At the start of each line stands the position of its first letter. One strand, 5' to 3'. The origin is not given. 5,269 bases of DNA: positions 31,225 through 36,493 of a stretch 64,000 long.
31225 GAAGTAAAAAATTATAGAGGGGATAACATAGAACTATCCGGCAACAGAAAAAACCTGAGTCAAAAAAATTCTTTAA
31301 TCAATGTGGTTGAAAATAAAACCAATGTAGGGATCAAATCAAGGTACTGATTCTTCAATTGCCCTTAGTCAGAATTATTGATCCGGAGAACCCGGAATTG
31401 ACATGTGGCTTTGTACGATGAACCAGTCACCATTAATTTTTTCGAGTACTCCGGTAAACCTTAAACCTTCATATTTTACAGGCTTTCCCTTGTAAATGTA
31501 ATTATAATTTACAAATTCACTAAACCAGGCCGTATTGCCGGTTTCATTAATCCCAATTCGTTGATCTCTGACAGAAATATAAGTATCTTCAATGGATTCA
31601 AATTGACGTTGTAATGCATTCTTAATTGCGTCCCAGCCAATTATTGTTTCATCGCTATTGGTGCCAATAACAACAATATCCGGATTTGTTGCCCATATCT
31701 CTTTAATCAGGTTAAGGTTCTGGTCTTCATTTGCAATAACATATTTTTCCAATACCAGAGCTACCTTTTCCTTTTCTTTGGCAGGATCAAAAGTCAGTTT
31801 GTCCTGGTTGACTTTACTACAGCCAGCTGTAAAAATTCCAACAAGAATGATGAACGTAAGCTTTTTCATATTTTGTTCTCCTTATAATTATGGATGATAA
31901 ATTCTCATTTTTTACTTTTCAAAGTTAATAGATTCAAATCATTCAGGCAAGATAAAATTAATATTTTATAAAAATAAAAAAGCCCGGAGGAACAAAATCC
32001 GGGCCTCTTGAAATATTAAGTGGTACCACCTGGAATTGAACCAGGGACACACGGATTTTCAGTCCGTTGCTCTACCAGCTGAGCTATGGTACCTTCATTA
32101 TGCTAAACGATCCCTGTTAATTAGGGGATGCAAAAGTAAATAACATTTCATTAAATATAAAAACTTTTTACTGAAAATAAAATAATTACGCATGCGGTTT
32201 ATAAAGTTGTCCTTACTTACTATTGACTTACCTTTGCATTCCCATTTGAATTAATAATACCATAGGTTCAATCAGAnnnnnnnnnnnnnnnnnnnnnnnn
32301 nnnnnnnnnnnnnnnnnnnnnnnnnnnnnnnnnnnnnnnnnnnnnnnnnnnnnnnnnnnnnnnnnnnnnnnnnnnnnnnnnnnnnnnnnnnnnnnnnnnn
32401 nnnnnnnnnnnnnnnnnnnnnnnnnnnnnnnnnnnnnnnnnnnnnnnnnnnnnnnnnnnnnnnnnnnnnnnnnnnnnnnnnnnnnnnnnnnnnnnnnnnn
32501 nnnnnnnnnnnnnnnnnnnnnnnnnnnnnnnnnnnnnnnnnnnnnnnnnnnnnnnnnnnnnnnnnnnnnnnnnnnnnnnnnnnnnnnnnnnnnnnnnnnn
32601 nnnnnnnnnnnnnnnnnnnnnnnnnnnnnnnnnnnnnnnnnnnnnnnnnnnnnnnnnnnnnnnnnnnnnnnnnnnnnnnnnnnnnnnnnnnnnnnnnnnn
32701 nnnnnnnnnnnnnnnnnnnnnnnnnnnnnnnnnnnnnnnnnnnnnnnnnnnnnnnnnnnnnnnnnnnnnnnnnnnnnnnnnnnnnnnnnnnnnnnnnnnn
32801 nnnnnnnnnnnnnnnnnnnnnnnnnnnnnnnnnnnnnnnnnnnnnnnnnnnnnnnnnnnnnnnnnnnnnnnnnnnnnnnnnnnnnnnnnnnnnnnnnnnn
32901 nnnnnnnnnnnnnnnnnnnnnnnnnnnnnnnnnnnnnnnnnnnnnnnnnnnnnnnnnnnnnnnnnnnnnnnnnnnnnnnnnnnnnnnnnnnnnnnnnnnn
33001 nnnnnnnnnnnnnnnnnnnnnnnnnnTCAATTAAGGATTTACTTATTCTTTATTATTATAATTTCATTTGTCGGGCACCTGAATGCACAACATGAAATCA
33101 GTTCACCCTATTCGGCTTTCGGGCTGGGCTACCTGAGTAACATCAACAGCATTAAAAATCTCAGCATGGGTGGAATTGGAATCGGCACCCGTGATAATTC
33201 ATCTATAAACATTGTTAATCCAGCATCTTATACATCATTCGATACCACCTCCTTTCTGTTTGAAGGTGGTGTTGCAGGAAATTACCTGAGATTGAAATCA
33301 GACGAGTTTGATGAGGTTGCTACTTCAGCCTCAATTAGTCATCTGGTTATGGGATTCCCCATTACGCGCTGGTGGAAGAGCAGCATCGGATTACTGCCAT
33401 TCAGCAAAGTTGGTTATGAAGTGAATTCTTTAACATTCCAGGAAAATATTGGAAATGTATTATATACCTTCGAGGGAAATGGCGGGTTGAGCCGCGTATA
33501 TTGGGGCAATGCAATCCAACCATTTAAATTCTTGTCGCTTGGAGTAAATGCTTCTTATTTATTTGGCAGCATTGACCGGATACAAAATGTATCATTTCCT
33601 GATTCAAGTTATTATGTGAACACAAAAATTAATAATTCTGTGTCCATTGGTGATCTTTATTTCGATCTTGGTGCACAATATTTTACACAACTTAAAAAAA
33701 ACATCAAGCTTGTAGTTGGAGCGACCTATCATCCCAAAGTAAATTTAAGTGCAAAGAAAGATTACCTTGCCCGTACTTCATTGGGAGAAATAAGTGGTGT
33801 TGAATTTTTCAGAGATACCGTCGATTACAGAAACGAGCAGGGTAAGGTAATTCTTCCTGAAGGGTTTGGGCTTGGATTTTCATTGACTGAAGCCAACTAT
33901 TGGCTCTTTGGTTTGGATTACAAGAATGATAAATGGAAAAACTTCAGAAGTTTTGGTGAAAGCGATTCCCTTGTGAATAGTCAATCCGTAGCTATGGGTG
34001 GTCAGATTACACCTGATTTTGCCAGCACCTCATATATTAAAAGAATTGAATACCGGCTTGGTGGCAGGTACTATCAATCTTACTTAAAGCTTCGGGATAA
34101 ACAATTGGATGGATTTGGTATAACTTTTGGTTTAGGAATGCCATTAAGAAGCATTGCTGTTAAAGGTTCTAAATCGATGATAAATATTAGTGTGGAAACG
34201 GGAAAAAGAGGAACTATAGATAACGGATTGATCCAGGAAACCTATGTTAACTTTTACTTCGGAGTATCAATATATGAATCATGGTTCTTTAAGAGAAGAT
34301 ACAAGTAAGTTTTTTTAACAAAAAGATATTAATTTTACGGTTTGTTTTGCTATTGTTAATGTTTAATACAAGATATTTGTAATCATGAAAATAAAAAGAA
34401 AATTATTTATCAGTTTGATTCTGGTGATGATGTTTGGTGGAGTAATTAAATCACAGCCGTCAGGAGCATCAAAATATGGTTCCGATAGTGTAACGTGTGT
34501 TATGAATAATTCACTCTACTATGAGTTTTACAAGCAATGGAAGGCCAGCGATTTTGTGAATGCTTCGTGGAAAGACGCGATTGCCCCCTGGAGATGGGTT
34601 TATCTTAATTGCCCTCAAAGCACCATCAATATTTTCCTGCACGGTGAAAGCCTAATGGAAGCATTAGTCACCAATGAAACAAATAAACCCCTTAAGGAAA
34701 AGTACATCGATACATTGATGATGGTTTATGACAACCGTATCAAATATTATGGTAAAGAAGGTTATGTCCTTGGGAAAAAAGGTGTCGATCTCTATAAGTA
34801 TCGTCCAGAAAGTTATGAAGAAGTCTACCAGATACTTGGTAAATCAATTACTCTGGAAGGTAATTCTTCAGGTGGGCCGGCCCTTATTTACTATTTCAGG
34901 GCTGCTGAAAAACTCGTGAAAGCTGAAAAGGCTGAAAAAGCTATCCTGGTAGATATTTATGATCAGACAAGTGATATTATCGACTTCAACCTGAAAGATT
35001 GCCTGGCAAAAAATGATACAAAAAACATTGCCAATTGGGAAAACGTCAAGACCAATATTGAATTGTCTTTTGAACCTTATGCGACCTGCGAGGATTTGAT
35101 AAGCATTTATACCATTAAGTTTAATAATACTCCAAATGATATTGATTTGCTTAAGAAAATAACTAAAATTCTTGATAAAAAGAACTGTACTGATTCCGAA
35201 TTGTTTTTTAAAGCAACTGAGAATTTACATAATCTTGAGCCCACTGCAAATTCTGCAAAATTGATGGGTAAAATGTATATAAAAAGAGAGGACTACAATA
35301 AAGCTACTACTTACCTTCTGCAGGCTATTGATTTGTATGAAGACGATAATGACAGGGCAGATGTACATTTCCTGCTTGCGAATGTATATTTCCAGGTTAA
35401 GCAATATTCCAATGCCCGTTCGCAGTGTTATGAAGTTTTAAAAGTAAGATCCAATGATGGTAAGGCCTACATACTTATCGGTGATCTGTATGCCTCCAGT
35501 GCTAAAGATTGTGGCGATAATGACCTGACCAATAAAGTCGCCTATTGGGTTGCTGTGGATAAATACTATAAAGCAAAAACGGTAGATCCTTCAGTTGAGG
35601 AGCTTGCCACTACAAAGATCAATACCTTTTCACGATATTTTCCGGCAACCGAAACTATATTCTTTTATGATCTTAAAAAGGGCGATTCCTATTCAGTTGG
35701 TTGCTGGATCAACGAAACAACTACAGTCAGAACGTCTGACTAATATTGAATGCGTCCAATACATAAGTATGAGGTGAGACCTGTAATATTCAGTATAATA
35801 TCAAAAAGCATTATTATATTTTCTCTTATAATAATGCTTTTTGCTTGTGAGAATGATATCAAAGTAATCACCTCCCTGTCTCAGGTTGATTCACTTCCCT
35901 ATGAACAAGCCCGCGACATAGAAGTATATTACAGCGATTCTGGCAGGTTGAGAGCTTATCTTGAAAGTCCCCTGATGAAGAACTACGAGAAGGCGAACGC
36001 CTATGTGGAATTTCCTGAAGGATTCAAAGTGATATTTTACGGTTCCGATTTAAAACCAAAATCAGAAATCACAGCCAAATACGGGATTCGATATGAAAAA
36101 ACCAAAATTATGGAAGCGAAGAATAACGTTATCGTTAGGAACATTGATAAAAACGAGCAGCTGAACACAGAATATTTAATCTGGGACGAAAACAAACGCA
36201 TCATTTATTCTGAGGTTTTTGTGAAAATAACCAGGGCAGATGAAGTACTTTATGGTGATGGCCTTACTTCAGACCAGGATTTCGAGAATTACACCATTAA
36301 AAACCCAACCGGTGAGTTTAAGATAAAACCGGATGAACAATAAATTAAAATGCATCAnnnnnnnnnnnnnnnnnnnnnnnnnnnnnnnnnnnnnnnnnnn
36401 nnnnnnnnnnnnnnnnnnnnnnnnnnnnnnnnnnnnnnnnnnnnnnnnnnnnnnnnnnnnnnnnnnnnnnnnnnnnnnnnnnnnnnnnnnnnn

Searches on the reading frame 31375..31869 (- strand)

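Call 18: search_protein_families(library=pfam, proteins=[window:31375-31869:-], max_evalue=0.001)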
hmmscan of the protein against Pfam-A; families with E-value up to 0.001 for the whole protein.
window:31375-31869:- (164 aa): 1 family
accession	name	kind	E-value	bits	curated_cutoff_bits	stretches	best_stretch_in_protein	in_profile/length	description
PF13474.12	SnoaL_3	-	5.4e-20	72.4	22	1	39-159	4-119/121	SnoaL-like domain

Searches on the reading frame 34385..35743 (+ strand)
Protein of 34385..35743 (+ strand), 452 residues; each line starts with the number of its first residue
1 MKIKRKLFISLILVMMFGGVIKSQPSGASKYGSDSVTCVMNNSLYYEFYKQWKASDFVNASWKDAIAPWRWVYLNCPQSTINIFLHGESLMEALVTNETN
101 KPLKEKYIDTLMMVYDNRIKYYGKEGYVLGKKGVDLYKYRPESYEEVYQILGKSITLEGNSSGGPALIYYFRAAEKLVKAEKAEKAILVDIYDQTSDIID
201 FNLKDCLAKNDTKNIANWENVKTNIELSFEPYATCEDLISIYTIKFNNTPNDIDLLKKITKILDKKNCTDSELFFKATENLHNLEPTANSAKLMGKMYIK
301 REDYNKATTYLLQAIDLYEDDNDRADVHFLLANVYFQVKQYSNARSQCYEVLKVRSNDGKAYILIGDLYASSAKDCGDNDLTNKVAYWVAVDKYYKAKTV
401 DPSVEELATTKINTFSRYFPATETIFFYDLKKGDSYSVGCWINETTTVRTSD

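Call 18: search_protein_families(library=pfam, proteins=[window:34385-35743:+], max_evalue=0.001)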
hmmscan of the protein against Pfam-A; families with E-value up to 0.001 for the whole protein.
window:34385-35743:+ (452 aa): 9 families
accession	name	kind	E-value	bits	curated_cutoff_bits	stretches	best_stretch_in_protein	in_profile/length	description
PF13424.12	TPR_12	-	2.1e-08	34.7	30.1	1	288-352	3-72/77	Tetratricopeptide repeat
PF00515.34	TPR_1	-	1.1e-06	28.6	27.8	0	325-358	1-34/34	Tetratricopeptide repeat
PF13181.12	TPR_8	-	9.9e-06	25.8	25.7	0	294-320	7-33/34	Tetratricopeptide repeat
PF07719.23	TPR_2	-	2.1e-05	24.8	27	0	293-321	6-34/34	Tetratricopeptide repeat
PF12895.13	ANAPC3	-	0.00012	22.8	27.2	0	278-345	12-76/82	Anaphase-promoting complex, cyclosome, subunit 3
PF13374.12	TPR_10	-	0.00012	22.4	27.5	0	288-319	2-33/42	Tetratricopeptide repeat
PF13414.12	TPR_11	-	0.00022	21.3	26.8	1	295-337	1-40/42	TPR repeat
PF25068.1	ARM_TT21_4th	-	0.00051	20.8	30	1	292-357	3-64/153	Tetratricopeptide repeat protein 21 forth ARM domain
PF25063.1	ARM_TT21_C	-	0.00098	19.5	35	0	288-355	129-194/209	Tetratricopeptide repeat protein 21 C-terminal ARM domain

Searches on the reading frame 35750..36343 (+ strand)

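Call 66: search_protein_families(library=pfam, proteins=[window:35750-36343:+], max_evalue=0.0001)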
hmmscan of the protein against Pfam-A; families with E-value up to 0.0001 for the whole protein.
window:35750-36343:+ (197 aa): 1 family
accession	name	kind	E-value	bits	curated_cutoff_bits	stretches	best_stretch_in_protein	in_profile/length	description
PF06835.18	LptC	-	1.6e-10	41.3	21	1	22-185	5-168/175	Lipopolysaccharide-assembly, LptC-related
